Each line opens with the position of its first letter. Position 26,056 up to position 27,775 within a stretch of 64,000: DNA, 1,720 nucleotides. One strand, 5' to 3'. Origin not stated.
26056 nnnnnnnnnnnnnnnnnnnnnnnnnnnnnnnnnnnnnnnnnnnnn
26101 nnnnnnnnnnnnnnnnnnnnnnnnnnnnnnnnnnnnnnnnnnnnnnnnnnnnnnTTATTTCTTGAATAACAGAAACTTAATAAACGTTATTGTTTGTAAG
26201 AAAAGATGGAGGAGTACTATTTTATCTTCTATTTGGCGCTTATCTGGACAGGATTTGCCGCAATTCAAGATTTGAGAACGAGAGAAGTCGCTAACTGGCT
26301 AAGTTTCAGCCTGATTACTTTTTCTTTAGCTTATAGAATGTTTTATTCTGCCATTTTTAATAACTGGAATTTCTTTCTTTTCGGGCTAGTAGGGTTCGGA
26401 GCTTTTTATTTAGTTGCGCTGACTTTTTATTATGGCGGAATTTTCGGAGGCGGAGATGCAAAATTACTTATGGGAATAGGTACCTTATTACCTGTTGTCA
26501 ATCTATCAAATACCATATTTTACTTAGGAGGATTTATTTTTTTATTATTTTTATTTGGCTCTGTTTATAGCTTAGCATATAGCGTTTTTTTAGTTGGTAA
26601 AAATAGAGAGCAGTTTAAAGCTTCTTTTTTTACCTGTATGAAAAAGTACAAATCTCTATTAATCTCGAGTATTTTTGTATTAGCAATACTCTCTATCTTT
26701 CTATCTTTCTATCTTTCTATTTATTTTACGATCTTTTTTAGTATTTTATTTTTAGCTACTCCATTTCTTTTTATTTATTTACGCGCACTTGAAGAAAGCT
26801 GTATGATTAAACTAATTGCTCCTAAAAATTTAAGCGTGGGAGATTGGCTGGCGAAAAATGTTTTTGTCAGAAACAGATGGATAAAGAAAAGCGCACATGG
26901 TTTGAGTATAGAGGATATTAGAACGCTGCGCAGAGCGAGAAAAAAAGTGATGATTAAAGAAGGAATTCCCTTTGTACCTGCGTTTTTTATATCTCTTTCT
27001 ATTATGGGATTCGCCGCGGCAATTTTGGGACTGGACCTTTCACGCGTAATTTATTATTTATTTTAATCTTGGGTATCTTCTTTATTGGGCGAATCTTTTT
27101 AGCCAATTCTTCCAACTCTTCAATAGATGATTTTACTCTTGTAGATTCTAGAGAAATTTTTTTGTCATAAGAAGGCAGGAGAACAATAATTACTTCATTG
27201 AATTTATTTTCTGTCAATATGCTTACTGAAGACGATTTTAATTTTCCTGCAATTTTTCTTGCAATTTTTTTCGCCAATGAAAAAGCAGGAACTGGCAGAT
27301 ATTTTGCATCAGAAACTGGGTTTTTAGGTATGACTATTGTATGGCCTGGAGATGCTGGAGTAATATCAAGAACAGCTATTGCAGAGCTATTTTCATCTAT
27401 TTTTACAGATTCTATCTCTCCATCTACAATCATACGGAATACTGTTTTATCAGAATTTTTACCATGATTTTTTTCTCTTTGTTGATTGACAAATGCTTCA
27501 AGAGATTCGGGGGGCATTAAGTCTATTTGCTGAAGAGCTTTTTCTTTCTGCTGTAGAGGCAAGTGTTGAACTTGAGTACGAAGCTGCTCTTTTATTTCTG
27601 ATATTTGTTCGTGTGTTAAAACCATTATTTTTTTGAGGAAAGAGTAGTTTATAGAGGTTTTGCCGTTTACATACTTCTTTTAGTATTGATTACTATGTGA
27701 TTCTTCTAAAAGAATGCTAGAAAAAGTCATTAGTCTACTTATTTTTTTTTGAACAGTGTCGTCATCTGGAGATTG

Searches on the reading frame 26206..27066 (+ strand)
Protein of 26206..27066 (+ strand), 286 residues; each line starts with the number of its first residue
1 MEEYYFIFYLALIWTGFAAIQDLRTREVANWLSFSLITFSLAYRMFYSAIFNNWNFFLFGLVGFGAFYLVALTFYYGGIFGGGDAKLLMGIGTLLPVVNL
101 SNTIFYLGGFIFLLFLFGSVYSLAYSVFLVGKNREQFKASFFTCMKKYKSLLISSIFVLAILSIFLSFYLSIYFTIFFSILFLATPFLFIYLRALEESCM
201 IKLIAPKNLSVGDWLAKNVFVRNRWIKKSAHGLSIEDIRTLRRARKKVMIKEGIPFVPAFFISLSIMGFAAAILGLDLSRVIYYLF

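Call 4: search_protein_families(library=pfam, max_evalue=0.01, proteins=[window:26206-27066:+])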
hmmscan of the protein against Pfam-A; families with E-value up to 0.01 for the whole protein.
window:26206-27066:+ (286 aa): 1 family
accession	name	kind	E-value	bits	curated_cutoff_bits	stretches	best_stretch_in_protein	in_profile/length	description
PF01478.23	Peptidase_A24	-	5e-13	49.8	26.5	1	10-116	2-97/104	Type IV leader peptidase family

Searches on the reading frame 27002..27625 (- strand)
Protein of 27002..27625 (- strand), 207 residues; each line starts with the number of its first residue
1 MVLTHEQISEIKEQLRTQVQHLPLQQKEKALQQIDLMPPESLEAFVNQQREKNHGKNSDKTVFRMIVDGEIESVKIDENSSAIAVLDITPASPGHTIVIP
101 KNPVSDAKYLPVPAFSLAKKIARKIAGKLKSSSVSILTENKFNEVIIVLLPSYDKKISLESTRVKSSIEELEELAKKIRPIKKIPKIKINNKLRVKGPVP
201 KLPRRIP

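Call 4: search_protein_families(library=pfam, max_evalue=0.01, proteins=[window:27002-27625:-])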
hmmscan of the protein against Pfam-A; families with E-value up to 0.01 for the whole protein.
window:27002-27625:- (207 aa): 3 families
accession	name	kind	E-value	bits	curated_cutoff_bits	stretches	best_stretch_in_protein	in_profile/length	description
PF01230.28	HIT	-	6.2e-08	33.6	21.5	1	69-140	2-77/98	HIT domain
PF11969.13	DcpS_C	-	0.00045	21.1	24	1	60-129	1-70/114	Scavenger mRNA decapping enzyme C-term binding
PF03711.20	OKR_DC_1_C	-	0.0096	16.7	24.2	0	53-110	45-102/132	Orn/Lys/Arg decarboxylase, C-terminal domain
